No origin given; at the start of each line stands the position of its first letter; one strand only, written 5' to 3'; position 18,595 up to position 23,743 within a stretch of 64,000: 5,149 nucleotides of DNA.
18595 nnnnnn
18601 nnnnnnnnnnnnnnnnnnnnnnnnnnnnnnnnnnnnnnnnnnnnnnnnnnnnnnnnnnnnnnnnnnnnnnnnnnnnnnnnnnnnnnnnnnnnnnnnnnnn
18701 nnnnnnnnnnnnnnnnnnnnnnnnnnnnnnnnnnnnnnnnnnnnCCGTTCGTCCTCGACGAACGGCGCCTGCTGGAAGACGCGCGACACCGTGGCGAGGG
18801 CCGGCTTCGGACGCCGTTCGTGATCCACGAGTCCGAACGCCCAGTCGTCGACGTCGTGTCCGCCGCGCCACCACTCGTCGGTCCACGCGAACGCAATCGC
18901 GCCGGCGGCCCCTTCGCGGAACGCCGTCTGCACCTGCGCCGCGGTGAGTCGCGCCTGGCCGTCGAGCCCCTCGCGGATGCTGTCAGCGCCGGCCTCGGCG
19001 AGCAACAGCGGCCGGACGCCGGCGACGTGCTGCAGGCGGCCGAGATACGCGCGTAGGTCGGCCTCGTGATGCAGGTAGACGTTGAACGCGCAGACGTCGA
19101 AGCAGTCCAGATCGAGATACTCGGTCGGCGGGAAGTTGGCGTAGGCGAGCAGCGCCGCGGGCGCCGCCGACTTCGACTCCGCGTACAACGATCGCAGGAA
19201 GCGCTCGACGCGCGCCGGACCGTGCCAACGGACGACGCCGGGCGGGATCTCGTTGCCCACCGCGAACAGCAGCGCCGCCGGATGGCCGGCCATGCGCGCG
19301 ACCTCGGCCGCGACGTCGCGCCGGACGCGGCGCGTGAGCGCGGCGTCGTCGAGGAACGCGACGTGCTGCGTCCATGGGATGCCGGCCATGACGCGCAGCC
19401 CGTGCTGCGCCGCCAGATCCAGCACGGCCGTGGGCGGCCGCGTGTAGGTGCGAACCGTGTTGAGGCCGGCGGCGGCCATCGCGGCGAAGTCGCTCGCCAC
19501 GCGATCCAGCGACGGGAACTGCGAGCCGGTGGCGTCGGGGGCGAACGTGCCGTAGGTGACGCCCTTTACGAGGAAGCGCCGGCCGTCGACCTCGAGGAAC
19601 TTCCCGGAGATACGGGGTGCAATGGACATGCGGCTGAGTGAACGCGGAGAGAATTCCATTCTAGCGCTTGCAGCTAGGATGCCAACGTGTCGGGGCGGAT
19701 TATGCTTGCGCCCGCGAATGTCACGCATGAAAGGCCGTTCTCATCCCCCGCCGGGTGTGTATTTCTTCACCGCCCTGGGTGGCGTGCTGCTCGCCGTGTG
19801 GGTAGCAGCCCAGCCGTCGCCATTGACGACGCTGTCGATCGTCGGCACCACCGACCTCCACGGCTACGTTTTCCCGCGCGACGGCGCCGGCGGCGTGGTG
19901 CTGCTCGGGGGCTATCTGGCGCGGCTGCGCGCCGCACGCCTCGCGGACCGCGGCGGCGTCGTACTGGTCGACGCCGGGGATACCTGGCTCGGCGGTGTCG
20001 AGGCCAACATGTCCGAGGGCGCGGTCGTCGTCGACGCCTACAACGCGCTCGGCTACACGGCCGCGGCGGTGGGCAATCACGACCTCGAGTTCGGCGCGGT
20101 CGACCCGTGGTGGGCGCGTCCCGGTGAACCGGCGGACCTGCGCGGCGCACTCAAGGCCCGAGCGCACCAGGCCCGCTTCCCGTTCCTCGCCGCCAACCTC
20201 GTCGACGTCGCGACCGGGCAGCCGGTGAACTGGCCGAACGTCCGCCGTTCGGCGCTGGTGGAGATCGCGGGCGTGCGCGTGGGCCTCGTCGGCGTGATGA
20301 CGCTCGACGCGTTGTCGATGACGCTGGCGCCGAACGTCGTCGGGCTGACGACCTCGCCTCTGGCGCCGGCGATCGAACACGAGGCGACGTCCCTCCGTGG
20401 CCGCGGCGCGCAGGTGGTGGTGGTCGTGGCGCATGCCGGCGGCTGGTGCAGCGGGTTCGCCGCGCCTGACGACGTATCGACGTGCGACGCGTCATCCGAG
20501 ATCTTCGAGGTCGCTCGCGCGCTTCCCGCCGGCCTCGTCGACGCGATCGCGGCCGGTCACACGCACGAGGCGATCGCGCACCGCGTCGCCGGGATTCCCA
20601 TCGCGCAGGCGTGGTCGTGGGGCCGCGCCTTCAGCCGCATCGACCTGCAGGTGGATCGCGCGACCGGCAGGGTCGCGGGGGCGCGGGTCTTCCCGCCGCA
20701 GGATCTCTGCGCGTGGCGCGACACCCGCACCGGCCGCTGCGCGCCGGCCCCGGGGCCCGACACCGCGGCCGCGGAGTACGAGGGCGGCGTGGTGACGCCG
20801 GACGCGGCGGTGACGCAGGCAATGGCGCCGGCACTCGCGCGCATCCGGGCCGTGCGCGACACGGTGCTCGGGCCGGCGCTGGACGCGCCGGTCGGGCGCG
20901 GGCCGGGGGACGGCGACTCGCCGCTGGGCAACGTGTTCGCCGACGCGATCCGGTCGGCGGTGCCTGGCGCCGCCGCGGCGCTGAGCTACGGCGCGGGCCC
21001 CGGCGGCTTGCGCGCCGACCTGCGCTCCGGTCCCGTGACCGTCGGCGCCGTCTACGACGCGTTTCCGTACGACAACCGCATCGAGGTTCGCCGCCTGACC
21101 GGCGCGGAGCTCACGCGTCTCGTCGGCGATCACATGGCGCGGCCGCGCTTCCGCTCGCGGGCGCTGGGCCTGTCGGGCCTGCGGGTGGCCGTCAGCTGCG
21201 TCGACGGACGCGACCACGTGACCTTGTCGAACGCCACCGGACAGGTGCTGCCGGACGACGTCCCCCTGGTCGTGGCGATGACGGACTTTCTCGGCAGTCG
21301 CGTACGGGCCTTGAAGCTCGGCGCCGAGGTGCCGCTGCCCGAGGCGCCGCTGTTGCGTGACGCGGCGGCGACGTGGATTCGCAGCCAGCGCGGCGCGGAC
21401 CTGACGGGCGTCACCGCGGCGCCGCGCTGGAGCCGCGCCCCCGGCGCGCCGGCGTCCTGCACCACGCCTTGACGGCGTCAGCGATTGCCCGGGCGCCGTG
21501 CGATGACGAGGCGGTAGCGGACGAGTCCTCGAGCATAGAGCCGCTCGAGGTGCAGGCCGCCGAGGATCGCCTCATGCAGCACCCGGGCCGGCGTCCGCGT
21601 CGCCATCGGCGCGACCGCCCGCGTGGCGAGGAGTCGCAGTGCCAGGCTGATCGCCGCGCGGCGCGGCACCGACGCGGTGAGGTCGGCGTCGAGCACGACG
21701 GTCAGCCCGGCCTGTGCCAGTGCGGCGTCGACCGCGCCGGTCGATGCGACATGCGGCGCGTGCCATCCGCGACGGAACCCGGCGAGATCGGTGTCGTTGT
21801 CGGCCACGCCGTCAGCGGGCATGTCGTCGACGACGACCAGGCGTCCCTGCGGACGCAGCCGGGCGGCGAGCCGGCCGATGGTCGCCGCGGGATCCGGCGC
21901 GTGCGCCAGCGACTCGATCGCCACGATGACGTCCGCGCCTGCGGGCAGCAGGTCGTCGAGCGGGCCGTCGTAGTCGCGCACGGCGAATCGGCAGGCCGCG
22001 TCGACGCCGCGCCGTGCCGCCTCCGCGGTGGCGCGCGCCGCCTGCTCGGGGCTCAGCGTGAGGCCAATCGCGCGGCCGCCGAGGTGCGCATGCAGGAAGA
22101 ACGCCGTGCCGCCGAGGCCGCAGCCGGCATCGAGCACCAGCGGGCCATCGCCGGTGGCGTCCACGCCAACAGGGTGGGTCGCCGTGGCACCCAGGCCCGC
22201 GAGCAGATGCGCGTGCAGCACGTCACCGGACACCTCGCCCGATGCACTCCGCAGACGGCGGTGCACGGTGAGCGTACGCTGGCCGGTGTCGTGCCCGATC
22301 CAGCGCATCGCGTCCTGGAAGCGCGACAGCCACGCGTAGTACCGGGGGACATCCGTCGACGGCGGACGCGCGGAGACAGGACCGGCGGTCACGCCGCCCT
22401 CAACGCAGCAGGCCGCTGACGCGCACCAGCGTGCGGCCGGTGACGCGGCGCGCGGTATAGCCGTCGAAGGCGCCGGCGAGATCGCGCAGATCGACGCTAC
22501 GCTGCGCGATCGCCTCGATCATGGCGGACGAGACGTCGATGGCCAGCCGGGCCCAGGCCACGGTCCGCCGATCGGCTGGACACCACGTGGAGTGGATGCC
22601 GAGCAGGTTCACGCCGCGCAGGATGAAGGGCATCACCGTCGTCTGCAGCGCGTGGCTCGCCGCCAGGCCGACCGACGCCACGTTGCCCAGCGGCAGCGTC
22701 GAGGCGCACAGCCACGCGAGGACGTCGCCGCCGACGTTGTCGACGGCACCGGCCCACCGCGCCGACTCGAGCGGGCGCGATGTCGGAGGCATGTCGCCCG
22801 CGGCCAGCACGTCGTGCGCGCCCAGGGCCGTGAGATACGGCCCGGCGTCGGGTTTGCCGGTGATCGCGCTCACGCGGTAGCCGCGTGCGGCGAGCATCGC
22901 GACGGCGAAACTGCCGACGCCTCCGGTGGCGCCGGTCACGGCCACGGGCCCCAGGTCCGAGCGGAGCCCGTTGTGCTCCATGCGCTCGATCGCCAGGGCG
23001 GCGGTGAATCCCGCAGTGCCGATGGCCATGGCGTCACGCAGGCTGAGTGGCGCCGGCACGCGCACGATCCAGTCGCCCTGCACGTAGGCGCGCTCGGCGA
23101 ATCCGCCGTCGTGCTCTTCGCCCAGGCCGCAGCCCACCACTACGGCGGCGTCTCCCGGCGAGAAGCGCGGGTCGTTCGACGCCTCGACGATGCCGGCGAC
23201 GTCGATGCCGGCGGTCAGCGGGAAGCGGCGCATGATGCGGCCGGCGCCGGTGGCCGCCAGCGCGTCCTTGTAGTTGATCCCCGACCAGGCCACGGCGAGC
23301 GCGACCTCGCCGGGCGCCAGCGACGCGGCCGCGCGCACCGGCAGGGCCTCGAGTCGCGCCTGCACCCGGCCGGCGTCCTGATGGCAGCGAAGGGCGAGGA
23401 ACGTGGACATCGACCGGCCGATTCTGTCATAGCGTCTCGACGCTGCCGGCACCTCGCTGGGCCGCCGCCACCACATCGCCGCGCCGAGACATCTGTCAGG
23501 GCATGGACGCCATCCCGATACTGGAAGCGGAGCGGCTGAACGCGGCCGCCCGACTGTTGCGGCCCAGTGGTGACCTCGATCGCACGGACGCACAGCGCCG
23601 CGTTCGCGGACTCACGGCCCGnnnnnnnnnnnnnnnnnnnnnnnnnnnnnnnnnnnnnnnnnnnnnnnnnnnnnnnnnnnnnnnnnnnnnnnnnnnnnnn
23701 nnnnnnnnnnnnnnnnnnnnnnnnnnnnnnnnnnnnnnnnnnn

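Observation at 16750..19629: Glycosidase-like TIM barrel fused to the cytoplasmic face of a membrane GT2 synthase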

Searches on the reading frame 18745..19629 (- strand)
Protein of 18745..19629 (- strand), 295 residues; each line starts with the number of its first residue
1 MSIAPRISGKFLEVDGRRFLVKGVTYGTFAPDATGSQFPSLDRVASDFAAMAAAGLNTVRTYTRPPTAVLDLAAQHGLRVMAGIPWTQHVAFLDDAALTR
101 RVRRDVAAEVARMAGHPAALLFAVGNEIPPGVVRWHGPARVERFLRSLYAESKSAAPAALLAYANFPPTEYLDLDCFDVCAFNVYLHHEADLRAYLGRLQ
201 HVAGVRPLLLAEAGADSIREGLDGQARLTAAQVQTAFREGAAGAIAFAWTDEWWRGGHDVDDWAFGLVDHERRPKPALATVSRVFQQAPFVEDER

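Call 12: search_solved_structures(query=window:18745-19629:-, max_evalue=1, show_alignments=2)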
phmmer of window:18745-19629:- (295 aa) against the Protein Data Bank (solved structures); distinct sequences matched with E-value up to 1: 17.
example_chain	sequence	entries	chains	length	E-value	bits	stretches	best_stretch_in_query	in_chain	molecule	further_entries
9fz9_A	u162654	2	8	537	2.3e-09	40.5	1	10-261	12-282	Glycoside hydrolase family 2 catalytic domain-containing protein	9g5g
9g4n_A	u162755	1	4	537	1.1e-08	38.3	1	10-261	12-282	Glycoside hydrolase family 2 catalytic domain-containing protein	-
9oro_A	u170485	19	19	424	0.0001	25.2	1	49-128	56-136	Glycoside hydrolase family 158 | GH158(Pro)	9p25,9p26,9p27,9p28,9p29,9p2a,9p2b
6etz_A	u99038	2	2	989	0.00012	25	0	12-83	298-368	Beta-galactosidase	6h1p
6seb_A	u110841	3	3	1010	0.00013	24.9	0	12-83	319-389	Beta-galactosidase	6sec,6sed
6zjp_A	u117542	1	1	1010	0.00013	24.9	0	12-83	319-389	Beta-galactosidase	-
6zjv_A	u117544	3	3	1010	0.00013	24.9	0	12-83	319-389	Beta-galactosidase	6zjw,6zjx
6zjq_A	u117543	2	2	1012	0.00013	24.9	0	12-83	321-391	Beta-galactosidase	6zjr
6se8_A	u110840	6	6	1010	0.00019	24.3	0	12-82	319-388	Beta-galactosidase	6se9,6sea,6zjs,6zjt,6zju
6d7j_A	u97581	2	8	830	0.0014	21.5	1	14-148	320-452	Beta-Glucuronidase | Glycosyl hydrolase family 2, TIM barrel domain protein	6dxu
6s6z_A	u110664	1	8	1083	0.0072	19.2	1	13-132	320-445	Beta-galactosidase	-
6sd0_A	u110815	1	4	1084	0.0072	19.2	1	13-132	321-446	Beta-galactosidase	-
5t98_A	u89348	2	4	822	0.027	17.3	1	50-137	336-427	Glycoside Hydrolase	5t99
6pal_A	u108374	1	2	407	0.029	17.2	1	52-148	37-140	Uncharacterized protein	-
6b6l_A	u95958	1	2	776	0.037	16.8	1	49-196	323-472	Glycosyl hydrolase family 2, sugar binding domain protein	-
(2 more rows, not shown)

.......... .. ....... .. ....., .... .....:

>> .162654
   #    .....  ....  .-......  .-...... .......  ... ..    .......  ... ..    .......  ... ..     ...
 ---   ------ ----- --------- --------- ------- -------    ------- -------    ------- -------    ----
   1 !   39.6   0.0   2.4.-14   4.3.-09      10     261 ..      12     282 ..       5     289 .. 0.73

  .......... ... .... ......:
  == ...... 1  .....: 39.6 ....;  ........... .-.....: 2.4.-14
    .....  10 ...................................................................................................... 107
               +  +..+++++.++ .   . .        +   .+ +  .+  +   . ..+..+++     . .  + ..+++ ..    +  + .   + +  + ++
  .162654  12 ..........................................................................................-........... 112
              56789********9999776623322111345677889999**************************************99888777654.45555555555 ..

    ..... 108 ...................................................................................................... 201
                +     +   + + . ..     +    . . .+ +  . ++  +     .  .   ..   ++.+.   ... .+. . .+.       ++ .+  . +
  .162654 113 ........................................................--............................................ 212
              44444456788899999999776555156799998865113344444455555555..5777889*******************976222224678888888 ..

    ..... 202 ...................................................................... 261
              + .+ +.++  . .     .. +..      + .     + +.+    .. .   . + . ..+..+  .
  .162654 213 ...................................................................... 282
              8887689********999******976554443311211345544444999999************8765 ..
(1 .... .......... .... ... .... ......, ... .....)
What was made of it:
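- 19249..19254 (-): N126-E127, the putative acid/base 'NE' at the end of strand 4. Aligns with VINEPQ of LaGH157 (call 12).
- On Clan GH-A (4/7 superfamily) retaining glycosidases: They align to the NE and the mutated Glu of LaGH157 (call 12).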

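Call 16: search_protein_representatives(protein=window:18745-19629:-)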
Query: 295 residues. Proteins with E-value up to 0.001 (for the whole library): 2828; up to 1e-10: 1688; up to 1e-30: 494. The best 150 are listed.
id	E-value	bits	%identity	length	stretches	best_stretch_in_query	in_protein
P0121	6.6e-130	449.3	68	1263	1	5-292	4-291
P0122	1.6e-116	405.4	63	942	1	8-291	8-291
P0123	8.6e-115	399.7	70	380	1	6-270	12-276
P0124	1.6e-113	395.6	65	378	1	6-283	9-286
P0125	4.8e-112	390.7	70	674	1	51-291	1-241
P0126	4.2e-111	387.6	61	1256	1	5-291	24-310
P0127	9.9e-110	383.1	59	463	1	7-295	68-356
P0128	4.4e-108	377.7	67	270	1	51-290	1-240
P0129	4.8e-108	377.6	66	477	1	34-295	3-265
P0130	7.3e-97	340.8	69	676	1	68-290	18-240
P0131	6.6e-95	334.4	54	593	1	4-290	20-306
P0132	9.3e-94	330.7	55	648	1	4-286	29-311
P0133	1.3e-93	330.2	54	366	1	6-285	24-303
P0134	2.8e-93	329.1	53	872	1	4-294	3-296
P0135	4.7e-92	325.1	52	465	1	8-292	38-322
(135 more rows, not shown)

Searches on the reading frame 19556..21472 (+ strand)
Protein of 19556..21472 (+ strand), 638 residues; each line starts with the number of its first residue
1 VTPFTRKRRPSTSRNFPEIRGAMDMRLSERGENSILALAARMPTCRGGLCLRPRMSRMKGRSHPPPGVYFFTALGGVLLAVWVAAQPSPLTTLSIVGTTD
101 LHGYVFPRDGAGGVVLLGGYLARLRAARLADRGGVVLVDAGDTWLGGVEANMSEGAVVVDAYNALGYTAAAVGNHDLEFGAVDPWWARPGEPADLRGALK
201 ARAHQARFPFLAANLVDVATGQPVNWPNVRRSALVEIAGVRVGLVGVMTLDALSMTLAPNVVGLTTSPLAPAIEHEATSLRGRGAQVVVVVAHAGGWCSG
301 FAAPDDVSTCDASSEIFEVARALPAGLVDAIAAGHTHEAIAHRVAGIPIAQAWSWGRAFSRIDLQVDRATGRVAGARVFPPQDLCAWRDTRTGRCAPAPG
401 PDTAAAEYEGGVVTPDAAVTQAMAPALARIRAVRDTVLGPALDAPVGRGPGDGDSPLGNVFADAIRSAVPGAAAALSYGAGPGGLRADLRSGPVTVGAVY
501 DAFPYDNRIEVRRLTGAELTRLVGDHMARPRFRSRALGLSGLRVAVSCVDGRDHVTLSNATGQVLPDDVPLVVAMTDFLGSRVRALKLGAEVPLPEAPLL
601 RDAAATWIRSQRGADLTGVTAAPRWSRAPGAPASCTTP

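Call 27: search_protein_families(library=pfam, proteins=[window:19556-21472:+], max_evalue=0.001)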
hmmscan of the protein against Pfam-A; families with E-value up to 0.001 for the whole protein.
window:19556-21472:+ (638 aa): 1 family
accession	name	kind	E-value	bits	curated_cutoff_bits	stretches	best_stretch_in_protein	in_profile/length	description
PF02872.23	5_nucleotid_C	-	3.1e-12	47.3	23.6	1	452-579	19-146/158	5'-nucleotidase, C-terminal domain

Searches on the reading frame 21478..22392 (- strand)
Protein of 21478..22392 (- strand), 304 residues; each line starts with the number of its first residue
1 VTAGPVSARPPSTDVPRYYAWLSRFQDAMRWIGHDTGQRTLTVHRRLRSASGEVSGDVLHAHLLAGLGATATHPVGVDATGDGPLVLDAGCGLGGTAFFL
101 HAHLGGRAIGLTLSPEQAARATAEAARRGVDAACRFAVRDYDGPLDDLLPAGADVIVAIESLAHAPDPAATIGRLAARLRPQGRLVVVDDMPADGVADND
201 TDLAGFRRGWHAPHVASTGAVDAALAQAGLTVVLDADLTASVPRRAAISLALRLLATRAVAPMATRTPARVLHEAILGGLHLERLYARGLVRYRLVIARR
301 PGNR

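Call 27: search_protein_families(library=pfam, proteins=[window:21478-22392:-], max_evalue=0.001)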
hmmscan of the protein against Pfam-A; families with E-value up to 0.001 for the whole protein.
window:21478-22392:- (304 aa): 6 families
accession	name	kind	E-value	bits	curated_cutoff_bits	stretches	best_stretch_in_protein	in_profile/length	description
PF08242.18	Methyltransf_12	-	2.9e-12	47.6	30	1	87-185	1-98/98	Methyltransferase domain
PF13649.12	Methyltransf_25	-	2.7e-11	44.4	27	1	86-183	1-97/97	Methyltransferase domain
PF13847.12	Methyltransf_31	-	3.7e-11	43.3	27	1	86-189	7-111/145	Methyltransferase domain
PF13489.12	Methyltransf_23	-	9.1e-11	42.2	27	1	84-233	24-162/164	Methyltransferase domain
PF08241.18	Methyltransf_11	-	1.2e-10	42.3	21.2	1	87-187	1-95/95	Methyltransferase domain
PF02353.26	CMAS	-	9.7e-07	28.8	27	1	82-164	62-139/273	Mycolic acid cyclopropane synthetase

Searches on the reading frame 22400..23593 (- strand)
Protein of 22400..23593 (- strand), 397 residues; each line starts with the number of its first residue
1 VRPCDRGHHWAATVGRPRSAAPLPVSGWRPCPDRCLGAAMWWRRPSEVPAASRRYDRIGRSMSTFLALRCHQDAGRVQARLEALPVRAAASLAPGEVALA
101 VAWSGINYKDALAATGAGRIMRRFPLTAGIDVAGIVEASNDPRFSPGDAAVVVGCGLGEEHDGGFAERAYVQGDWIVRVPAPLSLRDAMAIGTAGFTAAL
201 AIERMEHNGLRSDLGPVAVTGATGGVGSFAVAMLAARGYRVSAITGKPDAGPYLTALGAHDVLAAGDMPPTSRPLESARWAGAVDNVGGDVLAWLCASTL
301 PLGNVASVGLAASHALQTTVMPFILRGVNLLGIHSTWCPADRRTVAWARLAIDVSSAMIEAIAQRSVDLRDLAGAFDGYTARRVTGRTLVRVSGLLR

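Call 66: search_protein_families(library=pfam, proteins=[window:22400-23593:-], max_evalue=0.0001)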
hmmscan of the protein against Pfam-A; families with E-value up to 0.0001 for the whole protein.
window:22400-23593:- (397 aa): 2 families
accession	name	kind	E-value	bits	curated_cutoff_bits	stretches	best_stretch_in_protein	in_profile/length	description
PF08240.17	ADH_N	-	1.8e-10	41.4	23.5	1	94-180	2-103/104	Alcohol dehydrogenase GroES-like domain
PF00107.32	ADH_zinc_N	-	2.2e-09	37.8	31.8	1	225-336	1-115/129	Zinc-binding dehydrogenase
